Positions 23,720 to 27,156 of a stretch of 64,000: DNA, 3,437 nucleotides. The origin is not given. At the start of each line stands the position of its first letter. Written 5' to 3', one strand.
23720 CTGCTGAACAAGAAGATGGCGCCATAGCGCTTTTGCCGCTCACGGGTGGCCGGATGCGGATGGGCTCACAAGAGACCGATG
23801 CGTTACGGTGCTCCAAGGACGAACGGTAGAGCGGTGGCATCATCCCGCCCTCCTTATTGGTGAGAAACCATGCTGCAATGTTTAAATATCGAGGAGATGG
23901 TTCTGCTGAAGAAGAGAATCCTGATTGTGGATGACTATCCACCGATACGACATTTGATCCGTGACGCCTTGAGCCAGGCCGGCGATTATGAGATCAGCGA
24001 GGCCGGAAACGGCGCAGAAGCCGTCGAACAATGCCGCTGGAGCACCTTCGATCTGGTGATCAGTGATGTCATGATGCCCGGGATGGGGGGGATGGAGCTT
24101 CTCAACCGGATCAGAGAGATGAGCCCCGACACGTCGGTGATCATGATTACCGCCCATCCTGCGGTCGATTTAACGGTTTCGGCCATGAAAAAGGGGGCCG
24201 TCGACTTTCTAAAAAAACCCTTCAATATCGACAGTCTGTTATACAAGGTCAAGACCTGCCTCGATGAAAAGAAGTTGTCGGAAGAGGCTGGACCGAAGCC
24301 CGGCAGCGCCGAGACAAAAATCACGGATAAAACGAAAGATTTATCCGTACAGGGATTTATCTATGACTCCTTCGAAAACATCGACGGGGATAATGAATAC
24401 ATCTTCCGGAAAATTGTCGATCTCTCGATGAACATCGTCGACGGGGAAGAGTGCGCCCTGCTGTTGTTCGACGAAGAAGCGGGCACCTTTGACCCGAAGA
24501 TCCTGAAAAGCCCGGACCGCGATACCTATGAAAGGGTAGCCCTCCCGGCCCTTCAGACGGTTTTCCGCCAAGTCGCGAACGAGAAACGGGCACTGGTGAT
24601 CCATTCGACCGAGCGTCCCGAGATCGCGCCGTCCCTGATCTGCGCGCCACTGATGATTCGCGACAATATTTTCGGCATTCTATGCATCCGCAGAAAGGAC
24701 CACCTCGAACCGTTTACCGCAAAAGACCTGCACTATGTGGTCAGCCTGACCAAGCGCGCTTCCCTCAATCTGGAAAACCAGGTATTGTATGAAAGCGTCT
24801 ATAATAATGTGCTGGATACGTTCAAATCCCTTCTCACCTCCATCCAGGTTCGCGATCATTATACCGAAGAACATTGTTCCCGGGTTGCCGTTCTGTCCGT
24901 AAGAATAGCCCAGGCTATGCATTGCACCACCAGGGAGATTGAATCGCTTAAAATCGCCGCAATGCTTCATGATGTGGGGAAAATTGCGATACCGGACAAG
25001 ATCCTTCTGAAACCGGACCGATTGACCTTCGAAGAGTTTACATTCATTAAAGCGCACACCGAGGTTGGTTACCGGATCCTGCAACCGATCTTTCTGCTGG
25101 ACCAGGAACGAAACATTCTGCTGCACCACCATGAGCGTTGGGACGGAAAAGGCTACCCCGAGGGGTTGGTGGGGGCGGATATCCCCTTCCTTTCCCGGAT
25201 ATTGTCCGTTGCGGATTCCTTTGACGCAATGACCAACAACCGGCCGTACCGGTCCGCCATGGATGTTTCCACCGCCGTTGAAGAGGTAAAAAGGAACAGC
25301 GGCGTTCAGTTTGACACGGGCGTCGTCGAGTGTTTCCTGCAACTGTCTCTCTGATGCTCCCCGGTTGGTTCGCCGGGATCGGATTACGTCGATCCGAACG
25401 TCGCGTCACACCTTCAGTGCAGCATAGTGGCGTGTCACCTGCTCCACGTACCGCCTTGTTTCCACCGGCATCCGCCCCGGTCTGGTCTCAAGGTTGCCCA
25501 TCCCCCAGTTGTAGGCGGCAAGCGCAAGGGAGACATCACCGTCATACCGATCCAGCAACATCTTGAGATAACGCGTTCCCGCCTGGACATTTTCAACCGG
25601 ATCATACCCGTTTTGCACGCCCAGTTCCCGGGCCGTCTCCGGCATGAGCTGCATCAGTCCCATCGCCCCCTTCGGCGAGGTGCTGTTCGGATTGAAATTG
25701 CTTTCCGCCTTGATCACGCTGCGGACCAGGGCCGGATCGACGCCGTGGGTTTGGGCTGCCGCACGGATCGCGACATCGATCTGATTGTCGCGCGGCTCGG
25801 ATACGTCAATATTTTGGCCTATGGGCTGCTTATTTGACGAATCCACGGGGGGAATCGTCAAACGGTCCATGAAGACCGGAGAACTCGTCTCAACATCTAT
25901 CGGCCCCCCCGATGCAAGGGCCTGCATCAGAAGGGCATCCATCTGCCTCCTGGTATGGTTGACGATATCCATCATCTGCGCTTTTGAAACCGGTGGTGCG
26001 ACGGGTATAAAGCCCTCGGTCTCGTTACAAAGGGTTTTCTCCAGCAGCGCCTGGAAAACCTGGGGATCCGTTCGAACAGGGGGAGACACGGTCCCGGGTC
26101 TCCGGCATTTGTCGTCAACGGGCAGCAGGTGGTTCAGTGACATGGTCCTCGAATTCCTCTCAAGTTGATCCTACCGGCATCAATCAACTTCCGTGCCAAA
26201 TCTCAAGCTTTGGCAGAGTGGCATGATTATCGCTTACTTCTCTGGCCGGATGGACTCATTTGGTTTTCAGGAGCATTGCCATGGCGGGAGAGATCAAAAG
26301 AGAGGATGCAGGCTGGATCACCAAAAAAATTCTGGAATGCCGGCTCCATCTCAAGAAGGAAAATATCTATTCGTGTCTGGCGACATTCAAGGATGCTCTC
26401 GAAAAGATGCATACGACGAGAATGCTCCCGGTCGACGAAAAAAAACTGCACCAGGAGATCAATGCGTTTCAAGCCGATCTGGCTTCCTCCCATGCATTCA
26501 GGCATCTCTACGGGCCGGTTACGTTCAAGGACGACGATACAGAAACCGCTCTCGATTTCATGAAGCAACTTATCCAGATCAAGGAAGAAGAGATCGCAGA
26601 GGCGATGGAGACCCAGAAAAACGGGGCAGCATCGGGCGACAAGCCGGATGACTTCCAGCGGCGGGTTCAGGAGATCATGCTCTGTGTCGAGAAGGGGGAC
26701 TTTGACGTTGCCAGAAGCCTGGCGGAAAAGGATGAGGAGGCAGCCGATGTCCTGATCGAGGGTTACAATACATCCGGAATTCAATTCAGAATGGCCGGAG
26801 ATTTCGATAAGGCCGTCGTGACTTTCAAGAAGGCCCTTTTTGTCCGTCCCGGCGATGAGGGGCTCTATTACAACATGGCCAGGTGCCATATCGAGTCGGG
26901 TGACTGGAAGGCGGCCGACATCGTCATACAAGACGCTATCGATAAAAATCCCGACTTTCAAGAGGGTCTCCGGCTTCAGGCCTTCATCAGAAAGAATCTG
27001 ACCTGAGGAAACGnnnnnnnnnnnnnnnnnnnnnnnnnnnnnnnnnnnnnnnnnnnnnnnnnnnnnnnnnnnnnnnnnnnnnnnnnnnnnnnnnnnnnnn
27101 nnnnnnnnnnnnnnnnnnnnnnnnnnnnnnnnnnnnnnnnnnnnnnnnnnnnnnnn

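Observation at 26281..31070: TPR / ferredoxin-FrhB-like::pyruvyltransferase fusion / GT2-TPR trio directly upstream of flagellin: candidate flagellin glycan (pyruvylation?) system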

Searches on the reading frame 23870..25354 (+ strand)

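Call 5: search_protein_families(library=pfam, proteins=[window:23870-25354:+], max_evalue=0.01)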
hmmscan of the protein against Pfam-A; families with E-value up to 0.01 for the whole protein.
window:23870-25354:+ (494 aa): 7 families
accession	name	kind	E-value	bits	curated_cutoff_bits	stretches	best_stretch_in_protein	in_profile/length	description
PF13487.12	HD_5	-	4.8e-39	134.3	27.2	1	327-483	9-168/170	HD domain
PF00072.30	Response_reg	-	6.9e-31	107.1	30.2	1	17-127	1-110/111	Response regulator receiver domain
PF01966.28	HD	-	7.5e-21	75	22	1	333-454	2-116/116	HD domain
PF13492.12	GAF_3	-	2.9e-11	44.3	27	1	178-303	5-129/129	GAF domain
PF01590.32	GAF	-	1.5e-08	35.7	22.4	1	178-299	5-131/133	GAF domain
PF13185.12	GAF_2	-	4.7e-05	24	28.6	1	178-301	7-135/136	GAF domain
PF08668.18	HDOD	-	0.00087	19.3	22.9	1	331-375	94-136/196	HDOD domain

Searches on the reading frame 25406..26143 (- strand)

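Call 5: search_protein_families(library=pfam, proteins=[window:25406-26143:-], max_evalue=0.01)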
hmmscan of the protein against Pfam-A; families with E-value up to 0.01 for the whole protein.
window:25406-26143:- (245 aa): 2 families
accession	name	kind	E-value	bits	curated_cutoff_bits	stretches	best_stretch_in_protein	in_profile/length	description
PF01464.25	SLT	-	5.3e-30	103.8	21.3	1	126-219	3-102/117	Transglycosylase SLT domain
PF13406.11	SLT_2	-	0.0003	20.6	24.3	0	155-178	150-173/292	Transglycosylase SLT domain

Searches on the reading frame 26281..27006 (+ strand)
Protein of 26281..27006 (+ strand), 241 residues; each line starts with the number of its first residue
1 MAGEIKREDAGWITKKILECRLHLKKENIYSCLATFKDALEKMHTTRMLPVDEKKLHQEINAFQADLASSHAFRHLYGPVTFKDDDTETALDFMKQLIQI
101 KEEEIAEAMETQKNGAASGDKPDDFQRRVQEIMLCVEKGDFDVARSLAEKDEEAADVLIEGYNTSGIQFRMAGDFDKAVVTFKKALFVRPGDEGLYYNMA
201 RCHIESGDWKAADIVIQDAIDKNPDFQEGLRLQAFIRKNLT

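Call 5: search_protein_families(library=pfam, proteins=[window:26281-27006:+], max_evalue=0.01)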
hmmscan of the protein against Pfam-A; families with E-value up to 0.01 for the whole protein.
window:26281-27006:+ (241 aa): 13 families
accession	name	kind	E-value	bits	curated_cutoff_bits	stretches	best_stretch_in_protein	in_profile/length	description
PF14559.12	TPR_19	-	5.3e-11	43.1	25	1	171-234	3-66/68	Tetratricopeptide repeat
PF07719.23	TPR_2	-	9.8e-09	35.1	27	0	195-225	3-33/34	Tetratricopeptide repeat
PF13428.12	TPR_14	-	9.9e-07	29.3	23.5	0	169-201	11-43/44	Tetratricopeptide repeat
PF13174.12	TPR_6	-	4.1e-06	27.5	26.3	0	196-225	3-32/33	Tetratricopeptide repeat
PF00515.34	TPR_1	-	1.1e-05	25.5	27.8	0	162-191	4-33/34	Tetratricopeptide repeat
PF13176.12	TPR_7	-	0.0001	22.5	27.9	0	196-225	2-33/36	Tetratricopeptide repeat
PF13181.12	TPR_8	-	0.0003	21.1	25.7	0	195-225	3-33/34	Tetratricopeptide repeat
PF13424.12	TPR_12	-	0.00039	21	30.1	0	164-220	8-72/77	Tetratricopeptide repeat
PF25060.1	ARM_TT21_2nd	-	0.0005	20.1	27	1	188-236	217-265/270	Tetratricopeptide repeat protein 21 second ARM domain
PF13431.12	TPR_17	-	0.0032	18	24.4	0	182-212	2-32/34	Tetratricopeptide repeat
PF04733.20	Coatomer_E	-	0.0032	17.4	21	0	197-230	205-238/290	Coatomer epsilon subunit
PF12895.13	ANAPC3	-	0.0036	18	27.2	0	171-212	35-75/82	Anaphase-promoting complex, cyclosome, subunit 3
PF13371.12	TPR_9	-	0.0068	16.8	35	0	173-227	9-63/73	Tetratricopeptide repeat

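Call 57: list_cluster_members(proteins=[P0001, P0123, window:26281-27003:+])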
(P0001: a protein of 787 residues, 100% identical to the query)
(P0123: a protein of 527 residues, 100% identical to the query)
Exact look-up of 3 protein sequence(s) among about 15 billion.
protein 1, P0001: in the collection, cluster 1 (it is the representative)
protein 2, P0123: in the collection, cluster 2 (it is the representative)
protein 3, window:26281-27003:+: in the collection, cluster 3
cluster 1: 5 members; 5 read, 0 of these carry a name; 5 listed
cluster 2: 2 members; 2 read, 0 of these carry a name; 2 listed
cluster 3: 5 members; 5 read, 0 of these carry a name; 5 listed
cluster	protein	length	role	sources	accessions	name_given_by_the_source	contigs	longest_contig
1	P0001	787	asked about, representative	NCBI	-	-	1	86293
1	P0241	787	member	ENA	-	-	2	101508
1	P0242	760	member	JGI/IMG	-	-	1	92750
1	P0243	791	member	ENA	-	-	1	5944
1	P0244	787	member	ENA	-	-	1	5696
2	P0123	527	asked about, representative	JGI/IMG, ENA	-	-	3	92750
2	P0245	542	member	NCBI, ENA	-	-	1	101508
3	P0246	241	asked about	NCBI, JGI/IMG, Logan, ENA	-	-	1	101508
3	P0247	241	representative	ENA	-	-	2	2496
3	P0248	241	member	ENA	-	-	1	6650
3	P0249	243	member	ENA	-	-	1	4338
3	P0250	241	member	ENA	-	-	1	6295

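Call 60: search_protein_families(library=ncbifam, proteins=[window:26281-27006:+], max_evalue=0.01)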
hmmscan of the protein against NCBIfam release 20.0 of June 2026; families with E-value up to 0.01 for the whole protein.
window:26281-27006:+ (241 aa): 6 families
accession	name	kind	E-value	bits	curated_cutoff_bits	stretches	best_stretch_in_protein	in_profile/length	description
TIGR02917.1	PEP_TPR_lipo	equivalog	6.2e-07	27.7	312.2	1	90-234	532-676/899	XrtA/PEP-CTERM system TPR-repeat protein PrsT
NF047558.1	TPR_END_plus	domain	1.1e-05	25.3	32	0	195-228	1-34/56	TPR end-of-group domain-containing protein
TIGR00990.1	3a0801s09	subfamily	7.5e-05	21.5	757.25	1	108-231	77-198/615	mitochondrial import receptor subunit TOM70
NF040959.1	MamA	equivalog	0.00023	20.7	200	0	101-212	83-192/204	magnetosome protein MamA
TIGR02521.1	type_IV_pilW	equivalog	0.00053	19.6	154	1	162-237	138-213/234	type IV pilus biogenesis/stability protein PilW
TIGR02552.1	LcrH_SycD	equivalog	0.001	18.8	104.8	1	169-227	62-120/136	SycD/LcrH family type III secretion system chaperone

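Call 81: find_homologous_proteins(query=window:26281-27003:+)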
Query window:26281-27003:+ (241 aa): 169 proteins with E <= 0.001 among 663 candidates; the best 120 are listed.
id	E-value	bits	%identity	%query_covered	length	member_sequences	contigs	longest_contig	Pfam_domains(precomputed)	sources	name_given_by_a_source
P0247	8.9e-145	498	93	100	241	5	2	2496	PF14559.13,PF13428.13,PF07719.24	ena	-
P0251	1.4e-130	452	84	100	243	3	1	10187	PF14559.13,PF13428.13,PF07719.24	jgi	jgi:tetratricopeptide (TPR) repeat protein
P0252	3.6e-122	424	80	100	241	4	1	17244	PF14559.13,PF13428.13,PF13181.13,PF07719.24,PF13174.13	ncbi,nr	ncbi:hypothetical protein D4S03_07455 [bacterium]|nr:MAG: hypothetical protein D4S03_07455 [bacteriu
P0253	6.8e-121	420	79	100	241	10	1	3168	PF14559.13,PF07719.24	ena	-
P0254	1.9e-120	419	78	100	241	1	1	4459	PF14559.13,PF07719.24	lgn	-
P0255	2.6e-120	418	78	100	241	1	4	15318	PF14559.13,PF13414.13,PF00515.35,PF13432.13,PF13428.13,PF13181.13,PF07719.24,PF13174.13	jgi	jgi:tetratricopeptide (TPR) repeat protein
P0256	6.5e-120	417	78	100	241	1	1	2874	PF14559.13,PF07719.24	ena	-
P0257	6.5e-120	417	78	100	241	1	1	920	PF14559.13,PF07719.24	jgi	-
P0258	8.1e-120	416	78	100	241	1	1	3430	PF14559.13,PF07719.24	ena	-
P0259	9.2e-120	416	78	100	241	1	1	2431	PF14559.13,PF07719.24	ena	-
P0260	9.3e-120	416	78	100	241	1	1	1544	PF14559.13,PF07719.24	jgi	-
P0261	1.2e-119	416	78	100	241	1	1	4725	PF14559.13,PF07719.24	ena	-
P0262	1.3e-119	416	78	100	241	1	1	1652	PF14559.13,PF07719.24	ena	-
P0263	1.6e-119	416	78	100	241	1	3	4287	PF14559.13,PF07719.24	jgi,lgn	-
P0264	1.9e-119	415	78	100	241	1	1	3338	PF14559.13,PF07719.24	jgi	jgi:tetratricopeptide (TPR) repeat protein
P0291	1.6e-108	380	71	100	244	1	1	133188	PF14559.13,PF13428.13,PF07719.24,PF13174.13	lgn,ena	-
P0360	5.4e-89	316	62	100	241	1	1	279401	PF14559.13,PF13414.13,PF00515.35,PF13428.13,PF13181.13,PF07719.24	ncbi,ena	-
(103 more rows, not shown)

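Call 82: find_encoding_contigs(protein=P0291, flank=8000, max_places=1)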
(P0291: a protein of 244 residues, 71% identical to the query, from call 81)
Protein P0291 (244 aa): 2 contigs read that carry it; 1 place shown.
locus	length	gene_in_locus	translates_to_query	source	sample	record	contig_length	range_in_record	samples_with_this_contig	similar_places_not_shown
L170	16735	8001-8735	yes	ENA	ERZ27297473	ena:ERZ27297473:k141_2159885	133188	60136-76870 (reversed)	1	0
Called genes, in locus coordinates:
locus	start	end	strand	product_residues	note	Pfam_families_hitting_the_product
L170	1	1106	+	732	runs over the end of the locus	PF01627:Hpt, PF02895:H-kinase_dim, PF02518:HATPase_c, PF01584:CheW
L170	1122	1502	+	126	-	PF00072:Response_reg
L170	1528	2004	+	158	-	PF13690:CheX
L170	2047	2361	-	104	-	PF07238:PilZ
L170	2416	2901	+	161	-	-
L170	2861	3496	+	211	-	PF02108:FliH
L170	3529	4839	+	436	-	PF02874:ATP-synt_ab_N (weak), PF00006:ATP-synt_ab, PF18269:T3SS_ATPase_C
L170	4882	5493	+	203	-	PF03748:FliL (weak)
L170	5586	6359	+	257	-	-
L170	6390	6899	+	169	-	PF19610:DUF6115, PF10975:DUF2802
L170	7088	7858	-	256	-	PF01464:SLT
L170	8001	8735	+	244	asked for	PF07719:TPR_2 (faint), PF13174:TPR_6 (faint), PF13428:TPR_14 (faint), PF14559:TPR_19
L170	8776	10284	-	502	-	PF00072:Response_reg, PF01590:GAF (weak), PF13185:GAF_2, PF13492:GAF_3 (weak), PF01966:HD, PF13487:HD_5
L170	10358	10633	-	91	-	-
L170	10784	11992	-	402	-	PF13424:TPR_12, PF07719:TPR_2 (weak), PF13414:TPR_11, PF13428:TPR_14 (weak), PF13432:TPR_16, PF07719:TPR_2 (weak), PF14559:TPR_19, PF13432:TPR_16, +14 more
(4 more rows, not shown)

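Call 83: find_encoding_contigs(protein=P0360, flank=8000, max_places=1)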
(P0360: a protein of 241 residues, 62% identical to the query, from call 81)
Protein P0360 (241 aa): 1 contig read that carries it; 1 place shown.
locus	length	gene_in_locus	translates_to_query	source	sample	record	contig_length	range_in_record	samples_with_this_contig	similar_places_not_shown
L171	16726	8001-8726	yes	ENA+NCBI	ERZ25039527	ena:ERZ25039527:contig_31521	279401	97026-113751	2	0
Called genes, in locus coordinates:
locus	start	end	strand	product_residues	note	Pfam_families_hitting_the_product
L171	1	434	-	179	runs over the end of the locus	PF07238:PilZ (weak)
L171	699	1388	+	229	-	PF02108:FliH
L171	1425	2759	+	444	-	PF02874:ATP-synt_ab_N (weak), PF00006:ATP-synt_ab, PF18269:T3SS_ATPase_C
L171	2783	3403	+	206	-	PF03748:FliL (weak)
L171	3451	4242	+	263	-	-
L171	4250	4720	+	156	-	PF10975:DUF2802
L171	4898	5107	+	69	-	-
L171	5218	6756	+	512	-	PF00072:Response_reg, PF01590:GAF (weak), PF13185:GAF_2 (faint), PF13492:GAF_3, PF13487:HD_5, PF01966:HD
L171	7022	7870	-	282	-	PF01464:SLT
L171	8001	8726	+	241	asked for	PF07719:TPR_2 (faint), PF13181:TPR_8 (faint), PF13428:TPR_14 (faint), PF00515:TPR_1 (faint), PF13414:TPR_11 (faint), PF14559:TPR_19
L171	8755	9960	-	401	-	PF13424:TPR_12 (weak), PF07719:TPR_2 (weak), PF13414:TPR_11 (weak), PF14559:TPR_19 (weak), PF07719:TPR_2 (weak), PF13414:TPR_11, PF13432:TPR_16, PF13432:TPR_16, +15 more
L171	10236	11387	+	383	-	PF00669:Flagellin_N (weak)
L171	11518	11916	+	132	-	PF07378:FlbT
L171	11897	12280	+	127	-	PF07309:FlaF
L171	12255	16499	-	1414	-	PF08241:Methyltransf_11, PF13489:Methyltransf_23, PF08241:Methyltransf_11, PF08242:Methyltransf_12, PF13649:Methyltransf_25, PF13847:Methyltransf_31, PF00535:Glycos_transf_2, PF13641:Glyco_tranf_2_3, +17 more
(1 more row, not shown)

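Call 95: search_solved_structures(query=window:26281-27003:+, max_evalue=1)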
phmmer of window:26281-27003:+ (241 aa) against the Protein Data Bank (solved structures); distinct sequences matched with E-value up to 1: 92 (the best 60 are shown).
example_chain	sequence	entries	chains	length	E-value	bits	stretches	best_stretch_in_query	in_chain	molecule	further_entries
9qhb_A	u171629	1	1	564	1e-35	126.6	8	162-228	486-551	Engineered tetratricopeptide repeat protein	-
8bu0_A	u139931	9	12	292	2.5e-20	76.2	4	162-227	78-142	Consensus tetratricopeptide repeat protein | Crystal structure of an 8-repeat consensus TPR superhelix with Zinc. | Monomer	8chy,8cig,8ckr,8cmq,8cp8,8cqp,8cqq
9qhc_A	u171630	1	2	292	3.5e-19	72.5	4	162-226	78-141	Engineered tetratricopeptide repeat protein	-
7obi_A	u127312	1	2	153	5.5e-11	45.7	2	160-231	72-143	CTPR-rv4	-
8ch0_A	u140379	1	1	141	1.9e-10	43.9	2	162-227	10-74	Consensus tetratricopeptide repeat protein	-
2fo7_A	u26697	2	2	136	2e-10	43.8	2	162-227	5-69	SYNTHETIC CONSENSUS TPR PROTEIN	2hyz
7yeh_B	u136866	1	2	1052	3.5e-09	39.8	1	157-226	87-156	UDP-N-acetylglucosamine--peptide N-acetylglucosaminyltransferase 110 kDa subunit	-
7yea_A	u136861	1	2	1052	3.5e-09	39.7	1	157-226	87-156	UDP-N-acetylglucosamine--peptide N-acetylglucosaminyltransferase 110 kDa subunit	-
7ntf_A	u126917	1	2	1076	4.1e-09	39.5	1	157-226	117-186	Isoform 1 of UDP-N-acetylglucosamine--peptide N-acetylglucosaminyltransferase 110 kDa subu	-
1w3b_A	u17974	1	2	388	2.4e-08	37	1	157-226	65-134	UDP-N-ACETYLGLUCOSAMINE--PEPTIDE N-ACETYLGLUCOSAMINYLTRANSFERASE 110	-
1na0_A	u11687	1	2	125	2.5e-08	37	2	169-228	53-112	designed protein CTPR3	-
6eou_A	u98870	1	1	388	4.5e-08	36.1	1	157-226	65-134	UDP-N-acetylglucosamine--peptide N-acetylglucosaminyltransferase 110 kDa subunit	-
2wqh_A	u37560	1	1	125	5.4e-08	35.9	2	169-228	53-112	CTPR3Y3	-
3kd7_A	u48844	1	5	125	4.1e-07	33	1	160-225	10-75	CTPR390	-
7y4i_A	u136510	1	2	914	5.7e-07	32.5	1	159-229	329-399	Probable UDP-N-acetylglucosamine--peptide N-acetylglucosaminyltransferase SPINDLY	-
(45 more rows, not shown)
